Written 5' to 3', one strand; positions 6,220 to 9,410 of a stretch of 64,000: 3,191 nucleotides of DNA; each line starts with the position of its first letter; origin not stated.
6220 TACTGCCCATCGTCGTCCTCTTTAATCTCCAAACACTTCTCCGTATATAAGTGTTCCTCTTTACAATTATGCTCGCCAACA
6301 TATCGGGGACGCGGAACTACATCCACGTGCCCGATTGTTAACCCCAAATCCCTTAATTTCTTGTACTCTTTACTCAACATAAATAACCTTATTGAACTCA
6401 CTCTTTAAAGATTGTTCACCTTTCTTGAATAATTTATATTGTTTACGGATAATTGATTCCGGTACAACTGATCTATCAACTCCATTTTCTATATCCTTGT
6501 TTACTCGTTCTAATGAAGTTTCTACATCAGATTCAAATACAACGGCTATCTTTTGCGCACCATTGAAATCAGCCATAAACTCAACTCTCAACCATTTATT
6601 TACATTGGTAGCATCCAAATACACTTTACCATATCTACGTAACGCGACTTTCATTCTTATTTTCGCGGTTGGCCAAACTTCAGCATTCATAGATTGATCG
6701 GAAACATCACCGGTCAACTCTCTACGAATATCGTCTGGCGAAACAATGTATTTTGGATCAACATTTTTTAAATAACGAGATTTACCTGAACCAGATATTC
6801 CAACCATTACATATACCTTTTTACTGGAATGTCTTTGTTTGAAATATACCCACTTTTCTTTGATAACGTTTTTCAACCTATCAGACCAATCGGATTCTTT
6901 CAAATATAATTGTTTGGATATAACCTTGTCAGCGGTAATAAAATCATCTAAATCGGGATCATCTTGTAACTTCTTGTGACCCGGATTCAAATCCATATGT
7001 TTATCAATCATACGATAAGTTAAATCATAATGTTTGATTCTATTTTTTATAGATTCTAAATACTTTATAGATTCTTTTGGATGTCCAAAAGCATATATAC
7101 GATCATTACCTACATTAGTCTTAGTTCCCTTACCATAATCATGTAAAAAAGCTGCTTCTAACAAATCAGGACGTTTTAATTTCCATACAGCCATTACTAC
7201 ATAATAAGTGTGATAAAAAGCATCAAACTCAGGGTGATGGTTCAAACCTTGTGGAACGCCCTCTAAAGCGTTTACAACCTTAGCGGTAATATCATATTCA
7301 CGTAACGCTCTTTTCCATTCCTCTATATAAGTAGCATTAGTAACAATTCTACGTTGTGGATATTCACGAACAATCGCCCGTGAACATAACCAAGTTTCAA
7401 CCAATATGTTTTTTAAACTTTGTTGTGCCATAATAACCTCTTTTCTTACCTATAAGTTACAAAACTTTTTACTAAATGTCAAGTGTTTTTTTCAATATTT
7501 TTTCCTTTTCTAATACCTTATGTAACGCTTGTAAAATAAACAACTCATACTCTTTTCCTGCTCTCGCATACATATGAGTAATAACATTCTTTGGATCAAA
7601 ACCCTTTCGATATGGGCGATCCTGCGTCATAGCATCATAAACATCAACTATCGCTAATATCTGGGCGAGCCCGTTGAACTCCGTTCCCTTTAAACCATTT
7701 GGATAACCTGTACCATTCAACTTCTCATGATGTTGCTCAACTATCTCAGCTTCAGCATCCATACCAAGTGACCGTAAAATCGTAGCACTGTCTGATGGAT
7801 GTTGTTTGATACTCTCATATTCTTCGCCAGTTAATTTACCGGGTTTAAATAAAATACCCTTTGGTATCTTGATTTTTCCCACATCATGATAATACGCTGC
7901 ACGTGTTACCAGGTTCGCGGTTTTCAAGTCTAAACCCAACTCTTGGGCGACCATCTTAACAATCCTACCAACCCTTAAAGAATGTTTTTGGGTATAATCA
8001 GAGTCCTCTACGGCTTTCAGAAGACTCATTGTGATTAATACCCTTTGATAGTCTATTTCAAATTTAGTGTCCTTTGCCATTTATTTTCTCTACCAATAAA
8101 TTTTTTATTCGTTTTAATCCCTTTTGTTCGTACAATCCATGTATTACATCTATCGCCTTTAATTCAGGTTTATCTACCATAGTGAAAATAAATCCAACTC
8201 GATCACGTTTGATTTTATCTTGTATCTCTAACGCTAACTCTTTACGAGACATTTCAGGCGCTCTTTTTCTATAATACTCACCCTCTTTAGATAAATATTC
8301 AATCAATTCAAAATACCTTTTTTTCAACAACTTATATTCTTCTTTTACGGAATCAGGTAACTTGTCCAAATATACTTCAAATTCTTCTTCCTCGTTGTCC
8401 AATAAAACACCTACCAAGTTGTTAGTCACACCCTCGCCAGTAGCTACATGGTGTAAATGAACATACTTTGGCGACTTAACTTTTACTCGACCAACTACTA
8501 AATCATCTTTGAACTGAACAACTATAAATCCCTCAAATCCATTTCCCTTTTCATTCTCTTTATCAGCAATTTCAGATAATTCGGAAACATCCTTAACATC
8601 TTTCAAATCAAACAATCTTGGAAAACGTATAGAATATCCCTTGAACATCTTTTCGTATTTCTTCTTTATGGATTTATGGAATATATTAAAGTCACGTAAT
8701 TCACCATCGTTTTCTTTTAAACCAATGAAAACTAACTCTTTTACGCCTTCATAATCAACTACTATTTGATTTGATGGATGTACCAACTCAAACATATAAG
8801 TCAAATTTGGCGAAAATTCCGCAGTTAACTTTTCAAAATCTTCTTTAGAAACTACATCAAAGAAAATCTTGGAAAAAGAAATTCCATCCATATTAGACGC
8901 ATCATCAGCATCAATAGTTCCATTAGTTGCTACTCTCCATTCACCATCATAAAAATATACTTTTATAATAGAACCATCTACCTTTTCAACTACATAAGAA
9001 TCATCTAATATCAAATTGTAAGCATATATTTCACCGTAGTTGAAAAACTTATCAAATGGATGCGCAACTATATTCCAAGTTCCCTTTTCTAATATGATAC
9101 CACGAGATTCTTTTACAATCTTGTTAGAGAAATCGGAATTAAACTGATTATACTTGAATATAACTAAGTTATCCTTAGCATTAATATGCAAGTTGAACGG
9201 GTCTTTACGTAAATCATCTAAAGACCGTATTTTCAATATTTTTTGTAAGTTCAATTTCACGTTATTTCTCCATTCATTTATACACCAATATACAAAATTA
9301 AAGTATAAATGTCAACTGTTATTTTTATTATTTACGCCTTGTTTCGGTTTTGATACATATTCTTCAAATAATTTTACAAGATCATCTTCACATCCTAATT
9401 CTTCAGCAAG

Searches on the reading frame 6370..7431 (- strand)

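Call 7: search_protein_families(library=phrogs, proteins=[window:6370-7431:-], max_evalue=0.00001)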
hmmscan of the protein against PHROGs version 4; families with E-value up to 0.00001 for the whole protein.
window:6370-7431:- (353 aa): 4 families
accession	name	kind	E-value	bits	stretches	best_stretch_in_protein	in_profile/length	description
phrog_505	-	other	1.7e-10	41.8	1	204-342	2-147/295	polynucleotide kinase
phrog_6931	-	unknown function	2.5e-10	41.1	1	66-335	31-325/343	-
phrog_2071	-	other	1.3e-07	32.7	1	201-337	13-143/282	ATPase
phrog_8238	-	DNA, RNA and nucleotide metabolism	2.1e-06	27.1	1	204-336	2-141/737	RNA ligase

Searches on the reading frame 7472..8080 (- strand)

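Call 66: search_protein_families(library=pfam, proteins=[window:7472-8080:-], max_evalue=0.001)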
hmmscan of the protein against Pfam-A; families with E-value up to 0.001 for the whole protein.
window:7472-8080:- (202 aa): 2 families
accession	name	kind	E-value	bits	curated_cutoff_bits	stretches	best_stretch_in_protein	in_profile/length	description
PF13487.12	HD_5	-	3.9e-30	105.3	27.2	1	28-178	12-166/170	HD domain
PF01966.28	HD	-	1.7e-18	67.5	22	1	32-151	3-116/116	HD domain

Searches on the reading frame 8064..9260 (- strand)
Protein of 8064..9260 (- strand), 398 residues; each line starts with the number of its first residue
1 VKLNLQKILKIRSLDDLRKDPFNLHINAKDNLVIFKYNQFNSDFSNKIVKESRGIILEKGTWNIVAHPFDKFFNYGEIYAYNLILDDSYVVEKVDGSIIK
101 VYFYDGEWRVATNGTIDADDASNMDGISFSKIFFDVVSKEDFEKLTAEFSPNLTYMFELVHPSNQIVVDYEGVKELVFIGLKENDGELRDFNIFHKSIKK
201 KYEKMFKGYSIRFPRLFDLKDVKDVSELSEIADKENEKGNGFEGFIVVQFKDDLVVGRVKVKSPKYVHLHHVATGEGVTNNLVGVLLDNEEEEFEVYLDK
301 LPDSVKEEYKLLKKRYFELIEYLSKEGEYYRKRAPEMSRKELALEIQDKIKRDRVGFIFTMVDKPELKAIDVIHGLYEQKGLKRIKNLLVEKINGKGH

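Call 7: search_protein_families(library=phrogs, proteins=[window:8064-9260:-], max_evalue=0.00001)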
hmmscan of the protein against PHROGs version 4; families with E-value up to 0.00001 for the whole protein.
window:8064-9260:- (398 aa): 1 family
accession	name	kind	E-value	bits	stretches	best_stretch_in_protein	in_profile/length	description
phrog_562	-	tail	1.2e-52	180.1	1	23-383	25-366/377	RNA ligase and tail fiber protein attachment catalyst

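Call 40: find_encoding_contigs(protein=window:8064-9260:-, flank=10000, max_places=1)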
Protein window:8064-9260:- (398 aa): 1 contig read that carries it; 1 place shown.
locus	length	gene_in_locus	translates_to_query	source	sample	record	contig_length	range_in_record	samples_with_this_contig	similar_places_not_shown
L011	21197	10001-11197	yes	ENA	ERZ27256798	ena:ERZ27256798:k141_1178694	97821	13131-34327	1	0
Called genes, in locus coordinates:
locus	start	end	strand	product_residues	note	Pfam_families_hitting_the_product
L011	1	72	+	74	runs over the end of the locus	-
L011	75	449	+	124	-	-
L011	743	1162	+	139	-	PF04973:NMN_transporter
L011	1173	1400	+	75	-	-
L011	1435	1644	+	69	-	-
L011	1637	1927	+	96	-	-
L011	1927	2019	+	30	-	-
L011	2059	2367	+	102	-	-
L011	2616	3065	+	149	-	-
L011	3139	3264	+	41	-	-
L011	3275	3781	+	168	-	-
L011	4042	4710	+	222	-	PF04480:DUF559 (faint), PF18741:MTES_1575 (faint)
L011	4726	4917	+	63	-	-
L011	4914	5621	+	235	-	PF00149:Metallophos, PF12850:Metallophos_2 (weak)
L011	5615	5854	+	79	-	-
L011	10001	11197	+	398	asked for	PF09511:RNA_lig_T4_1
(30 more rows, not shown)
